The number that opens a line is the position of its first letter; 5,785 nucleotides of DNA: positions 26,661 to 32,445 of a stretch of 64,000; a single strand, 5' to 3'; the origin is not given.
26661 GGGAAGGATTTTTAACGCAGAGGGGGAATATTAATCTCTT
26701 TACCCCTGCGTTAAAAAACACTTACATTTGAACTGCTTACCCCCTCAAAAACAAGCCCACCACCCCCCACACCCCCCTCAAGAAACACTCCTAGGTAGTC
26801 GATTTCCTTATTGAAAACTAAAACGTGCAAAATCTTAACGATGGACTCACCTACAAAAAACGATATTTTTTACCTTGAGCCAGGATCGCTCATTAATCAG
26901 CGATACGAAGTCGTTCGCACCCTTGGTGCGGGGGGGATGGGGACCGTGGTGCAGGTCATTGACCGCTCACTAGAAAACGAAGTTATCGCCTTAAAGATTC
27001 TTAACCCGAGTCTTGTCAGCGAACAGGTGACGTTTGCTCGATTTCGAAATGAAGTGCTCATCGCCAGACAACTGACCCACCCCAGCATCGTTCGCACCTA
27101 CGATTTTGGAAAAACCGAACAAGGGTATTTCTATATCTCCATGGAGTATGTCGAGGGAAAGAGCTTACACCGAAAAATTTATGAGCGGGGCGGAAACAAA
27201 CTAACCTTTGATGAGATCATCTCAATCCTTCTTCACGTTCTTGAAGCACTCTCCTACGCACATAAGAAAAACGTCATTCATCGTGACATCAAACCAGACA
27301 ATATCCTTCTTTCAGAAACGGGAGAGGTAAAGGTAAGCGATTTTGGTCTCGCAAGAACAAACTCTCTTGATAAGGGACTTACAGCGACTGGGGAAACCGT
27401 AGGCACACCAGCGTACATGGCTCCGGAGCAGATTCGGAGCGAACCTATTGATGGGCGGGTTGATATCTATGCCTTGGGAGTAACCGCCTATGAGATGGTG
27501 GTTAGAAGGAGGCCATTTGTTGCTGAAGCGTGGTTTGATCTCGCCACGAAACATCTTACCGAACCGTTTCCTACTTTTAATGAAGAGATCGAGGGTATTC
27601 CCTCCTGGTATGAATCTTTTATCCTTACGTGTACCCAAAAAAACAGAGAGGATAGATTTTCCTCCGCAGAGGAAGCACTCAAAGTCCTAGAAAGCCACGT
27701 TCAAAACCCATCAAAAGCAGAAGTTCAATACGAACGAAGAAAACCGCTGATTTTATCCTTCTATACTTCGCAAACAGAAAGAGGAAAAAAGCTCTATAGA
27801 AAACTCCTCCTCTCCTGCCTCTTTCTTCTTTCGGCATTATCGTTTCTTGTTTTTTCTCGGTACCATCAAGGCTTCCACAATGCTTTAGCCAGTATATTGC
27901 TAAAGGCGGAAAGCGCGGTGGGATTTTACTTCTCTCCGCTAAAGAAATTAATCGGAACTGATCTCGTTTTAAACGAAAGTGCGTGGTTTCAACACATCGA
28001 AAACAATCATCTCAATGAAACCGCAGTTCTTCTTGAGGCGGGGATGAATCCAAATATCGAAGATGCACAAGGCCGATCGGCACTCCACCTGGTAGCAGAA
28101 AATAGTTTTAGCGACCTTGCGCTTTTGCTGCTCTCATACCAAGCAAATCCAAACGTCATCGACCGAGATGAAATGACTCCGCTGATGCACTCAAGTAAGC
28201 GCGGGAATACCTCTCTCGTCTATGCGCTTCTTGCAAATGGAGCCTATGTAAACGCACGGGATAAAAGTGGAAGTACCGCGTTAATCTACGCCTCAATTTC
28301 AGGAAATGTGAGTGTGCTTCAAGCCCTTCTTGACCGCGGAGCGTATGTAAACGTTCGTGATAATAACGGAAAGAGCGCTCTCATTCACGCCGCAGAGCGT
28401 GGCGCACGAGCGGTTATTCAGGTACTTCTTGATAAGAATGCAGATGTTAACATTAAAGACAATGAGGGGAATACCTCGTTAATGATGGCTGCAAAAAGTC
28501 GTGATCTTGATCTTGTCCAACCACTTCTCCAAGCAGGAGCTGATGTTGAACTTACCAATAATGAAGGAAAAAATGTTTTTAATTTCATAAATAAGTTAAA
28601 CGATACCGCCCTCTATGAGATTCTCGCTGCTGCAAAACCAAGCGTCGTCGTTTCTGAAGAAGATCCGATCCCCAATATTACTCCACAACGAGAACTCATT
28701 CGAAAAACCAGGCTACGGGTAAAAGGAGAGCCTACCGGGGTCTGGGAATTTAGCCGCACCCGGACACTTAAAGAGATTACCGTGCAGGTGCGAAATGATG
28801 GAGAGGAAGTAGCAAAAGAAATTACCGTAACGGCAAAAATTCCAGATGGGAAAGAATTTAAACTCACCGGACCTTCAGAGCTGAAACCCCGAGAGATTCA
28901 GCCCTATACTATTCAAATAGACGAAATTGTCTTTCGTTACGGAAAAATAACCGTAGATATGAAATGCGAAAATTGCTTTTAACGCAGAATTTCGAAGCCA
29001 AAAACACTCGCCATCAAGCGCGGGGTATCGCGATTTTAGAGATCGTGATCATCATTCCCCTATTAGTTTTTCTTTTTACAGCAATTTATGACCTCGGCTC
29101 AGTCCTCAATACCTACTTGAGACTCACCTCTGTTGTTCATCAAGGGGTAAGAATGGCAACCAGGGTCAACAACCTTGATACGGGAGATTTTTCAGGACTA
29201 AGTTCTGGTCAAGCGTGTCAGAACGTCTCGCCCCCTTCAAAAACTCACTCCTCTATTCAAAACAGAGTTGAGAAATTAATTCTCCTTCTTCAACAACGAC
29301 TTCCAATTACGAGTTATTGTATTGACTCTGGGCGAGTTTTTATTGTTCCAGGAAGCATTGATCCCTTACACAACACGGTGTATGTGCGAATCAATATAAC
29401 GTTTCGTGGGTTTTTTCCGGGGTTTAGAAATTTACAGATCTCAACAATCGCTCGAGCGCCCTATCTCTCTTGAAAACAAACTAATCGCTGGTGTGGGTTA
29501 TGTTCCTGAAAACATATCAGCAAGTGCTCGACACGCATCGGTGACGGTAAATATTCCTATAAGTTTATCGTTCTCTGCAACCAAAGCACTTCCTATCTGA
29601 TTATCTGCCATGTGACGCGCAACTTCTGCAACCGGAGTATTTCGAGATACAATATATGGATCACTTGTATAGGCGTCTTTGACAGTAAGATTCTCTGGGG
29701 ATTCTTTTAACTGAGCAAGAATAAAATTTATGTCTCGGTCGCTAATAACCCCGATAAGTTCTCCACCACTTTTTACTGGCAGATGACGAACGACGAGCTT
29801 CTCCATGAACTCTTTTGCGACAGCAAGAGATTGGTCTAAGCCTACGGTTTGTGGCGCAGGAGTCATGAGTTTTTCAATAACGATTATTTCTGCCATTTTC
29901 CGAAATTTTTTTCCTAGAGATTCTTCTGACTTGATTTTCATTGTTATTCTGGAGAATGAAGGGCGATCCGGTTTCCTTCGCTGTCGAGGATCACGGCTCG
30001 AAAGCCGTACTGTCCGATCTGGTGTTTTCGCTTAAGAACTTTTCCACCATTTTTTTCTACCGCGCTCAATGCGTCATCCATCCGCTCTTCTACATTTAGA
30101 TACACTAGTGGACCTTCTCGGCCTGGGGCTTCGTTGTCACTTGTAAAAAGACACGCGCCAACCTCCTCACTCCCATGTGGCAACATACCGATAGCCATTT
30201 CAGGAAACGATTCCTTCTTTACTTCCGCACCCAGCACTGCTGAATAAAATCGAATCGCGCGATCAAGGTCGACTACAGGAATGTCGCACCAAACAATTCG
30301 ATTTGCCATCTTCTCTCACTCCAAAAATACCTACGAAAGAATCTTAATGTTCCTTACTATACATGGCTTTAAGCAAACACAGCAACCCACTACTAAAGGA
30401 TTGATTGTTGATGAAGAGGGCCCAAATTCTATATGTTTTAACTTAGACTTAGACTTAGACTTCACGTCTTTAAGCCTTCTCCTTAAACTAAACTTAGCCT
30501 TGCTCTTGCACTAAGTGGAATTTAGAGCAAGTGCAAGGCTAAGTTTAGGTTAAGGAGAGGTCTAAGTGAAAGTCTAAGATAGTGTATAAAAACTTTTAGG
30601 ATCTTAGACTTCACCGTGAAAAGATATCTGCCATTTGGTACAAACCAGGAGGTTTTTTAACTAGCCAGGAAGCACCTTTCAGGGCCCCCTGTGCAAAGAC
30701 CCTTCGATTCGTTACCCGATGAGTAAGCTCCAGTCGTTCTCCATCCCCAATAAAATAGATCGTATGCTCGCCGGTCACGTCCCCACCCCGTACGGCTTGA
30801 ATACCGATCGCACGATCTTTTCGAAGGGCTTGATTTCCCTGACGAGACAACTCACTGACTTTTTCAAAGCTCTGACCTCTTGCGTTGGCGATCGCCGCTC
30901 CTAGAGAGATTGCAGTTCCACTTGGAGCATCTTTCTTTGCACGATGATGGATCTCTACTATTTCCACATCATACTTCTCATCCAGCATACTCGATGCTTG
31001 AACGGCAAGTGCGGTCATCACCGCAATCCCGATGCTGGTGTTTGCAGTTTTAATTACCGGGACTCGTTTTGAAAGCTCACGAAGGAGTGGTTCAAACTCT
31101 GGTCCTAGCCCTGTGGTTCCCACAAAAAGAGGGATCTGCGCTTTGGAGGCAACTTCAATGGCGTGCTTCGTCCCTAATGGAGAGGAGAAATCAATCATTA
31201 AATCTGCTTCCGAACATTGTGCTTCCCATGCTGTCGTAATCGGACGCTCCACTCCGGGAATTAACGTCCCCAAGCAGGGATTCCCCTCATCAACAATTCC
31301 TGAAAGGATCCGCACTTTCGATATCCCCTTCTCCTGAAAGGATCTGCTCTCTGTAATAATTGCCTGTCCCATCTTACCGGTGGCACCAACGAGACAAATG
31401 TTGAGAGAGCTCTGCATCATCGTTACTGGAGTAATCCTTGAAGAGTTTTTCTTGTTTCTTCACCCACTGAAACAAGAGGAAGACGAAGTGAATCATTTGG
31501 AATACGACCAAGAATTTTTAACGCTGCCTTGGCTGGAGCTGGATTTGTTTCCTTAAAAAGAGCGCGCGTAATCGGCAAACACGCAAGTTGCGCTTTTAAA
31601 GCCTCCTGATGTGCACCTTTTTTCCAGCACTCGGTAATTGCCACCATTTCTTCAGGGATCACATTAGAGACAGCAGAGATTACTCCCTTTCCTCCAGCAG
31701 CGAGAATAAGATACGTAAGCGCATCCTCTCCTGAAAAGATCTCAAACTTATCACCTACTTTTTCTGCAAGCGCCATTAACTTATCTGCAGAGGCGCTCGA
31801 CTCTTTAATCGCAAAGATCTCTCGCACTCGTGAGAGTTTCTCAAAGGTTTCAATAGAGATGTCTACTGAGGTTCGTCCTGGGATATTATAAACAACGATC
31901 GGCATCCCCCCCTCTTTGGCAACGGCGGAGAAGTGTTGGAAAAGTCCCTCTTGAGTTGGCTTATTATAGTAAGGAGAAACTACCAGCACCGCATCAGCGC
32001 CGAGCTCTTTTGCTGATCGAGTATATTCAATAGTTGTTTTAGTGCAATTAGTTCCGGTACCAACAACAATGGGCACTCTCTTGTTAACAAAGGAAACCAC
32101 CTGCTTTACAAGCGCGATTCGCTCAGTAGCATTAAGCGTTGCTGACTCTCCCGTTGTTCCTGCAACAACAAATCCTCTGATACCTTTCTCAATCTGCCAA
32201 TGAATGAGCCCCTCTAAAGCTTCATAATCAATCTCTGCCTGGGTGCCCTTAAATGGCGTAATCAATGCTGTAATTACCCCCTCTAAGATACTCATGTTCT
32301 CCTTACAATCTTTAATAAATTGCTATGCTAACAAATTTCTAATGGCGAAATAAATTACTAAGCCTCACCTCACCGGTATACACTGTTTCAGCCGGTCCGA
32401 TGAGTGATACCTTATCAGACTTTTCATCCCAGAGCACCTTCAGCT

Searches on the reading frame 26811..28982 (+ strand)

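Call 37: search_protein_families(library=pfam, proteins=[window:26811-28982:+], max_evalue=0.00001)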
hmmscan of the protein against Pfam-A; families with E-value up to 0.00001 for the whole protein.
window:26811-28982:+ (723 aa): 7 families
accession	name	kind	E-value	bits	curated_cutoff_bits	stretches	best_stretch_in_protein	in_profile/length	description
PF00069.31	Pkinase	-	6.5e-56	190.1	31.7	1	32-290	1-258/263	Protein kinase domain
PF07714.23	PK_Tyr_Ser-Thr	-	2.5e-35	122.4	23.1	1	34-283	3-249/258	Protein tyrosine and serine/threonine kinase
PF12796.13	Ank_2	-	5.4e-34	117.1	27.3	3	435-517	11-90/90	Ankyrin repeats (3 copies)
PF00023.36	Ank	-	1.3e-30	104.1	21.1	0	487-518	2-33/33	Ankyrin repeat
PF13857.12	Ank_5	-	6.8e-25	87.3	27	3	444-494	6-56/56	Ankyrin repeats (many copies)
PF13637.12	Ank_4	-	4.8e-24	84.3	22.7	0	525-570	2-47/50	Ankyrin repeats (many copies)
PF13606.12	Ank_3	-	6.3e-21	72.4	22.3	0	519-548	1-30/30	Ankyrin repeat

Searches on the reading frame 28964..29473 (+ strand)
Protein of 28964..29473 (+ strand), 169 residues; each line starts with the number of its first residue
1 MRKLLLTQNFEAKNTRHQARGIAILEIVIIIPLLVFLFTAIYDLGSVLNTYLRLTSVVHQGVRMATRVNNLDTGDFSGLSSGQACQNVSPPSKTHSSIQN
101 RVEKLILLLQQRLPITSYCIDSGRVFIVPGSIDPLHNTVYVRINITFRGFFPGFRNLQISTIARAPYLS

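Call 72: search_protein_families(library=pfam, proteins=[window:28964-29473:+], max_evalue=0.0001)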
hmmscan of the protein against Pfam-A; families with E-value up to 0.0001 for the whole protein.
window:28964-29473:+ (169 aa): 1 family
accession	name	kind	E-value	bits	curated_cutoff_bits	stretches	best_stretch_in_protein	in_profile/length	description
PF07811.17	TadE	-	5.6e-07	30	22.9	1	21-63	1-43/43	TadE-like protein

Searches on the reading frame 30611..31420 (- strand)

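Call 72: search_protein_families(library=pfam, proteins=[window:30611-31420:-], max_evalue=0.0001)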
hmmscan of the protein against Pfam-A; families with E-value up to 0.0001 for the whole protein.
window:30611-31420:- (269 aa): 2 families
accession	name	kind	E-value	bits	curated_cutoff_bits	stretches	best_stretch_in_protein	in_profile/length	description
PF05173.19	DapB_C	-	5.4e-43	146.4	27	1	131-266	1-120/121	Dihydrodipicolinate reductase, C-terminus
PF01113.26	DapB_N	-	9.4e-18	64.9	25.6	1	7-127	2-123/124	Dihydrodipicolinate reductase, N-terminus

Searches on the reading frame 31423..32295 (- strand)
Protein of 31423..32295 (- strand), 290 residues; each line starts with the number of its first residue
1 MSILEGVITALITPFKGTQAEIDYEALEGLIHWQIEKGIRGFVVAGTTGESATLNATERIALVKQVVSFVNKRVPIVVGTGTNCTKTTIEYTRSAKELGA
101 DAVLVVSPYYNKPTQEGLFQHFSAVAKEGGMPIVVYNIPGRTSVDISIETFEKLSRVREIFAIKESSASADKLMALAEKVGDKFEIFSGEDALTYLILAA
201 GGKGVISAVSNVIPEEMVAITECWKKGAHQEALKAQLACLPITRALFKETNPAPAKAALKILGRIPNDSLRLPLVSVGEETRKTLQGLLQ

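Call 72: search_protein_families(library=pfam, proteins=[window:31423-32295:-], max_evalue=0.0001)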
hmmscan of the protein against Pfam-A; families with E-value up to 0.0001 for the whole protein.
window:31423-32295:- (290 aa): 1 family
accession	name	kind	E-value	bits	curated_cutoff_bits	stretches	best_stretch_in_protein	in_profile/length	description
PF00701.28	DHDPS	-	6.2e-88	294.7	22.1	1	5-289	3-286/289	Dihydrodipicolinate synthetase family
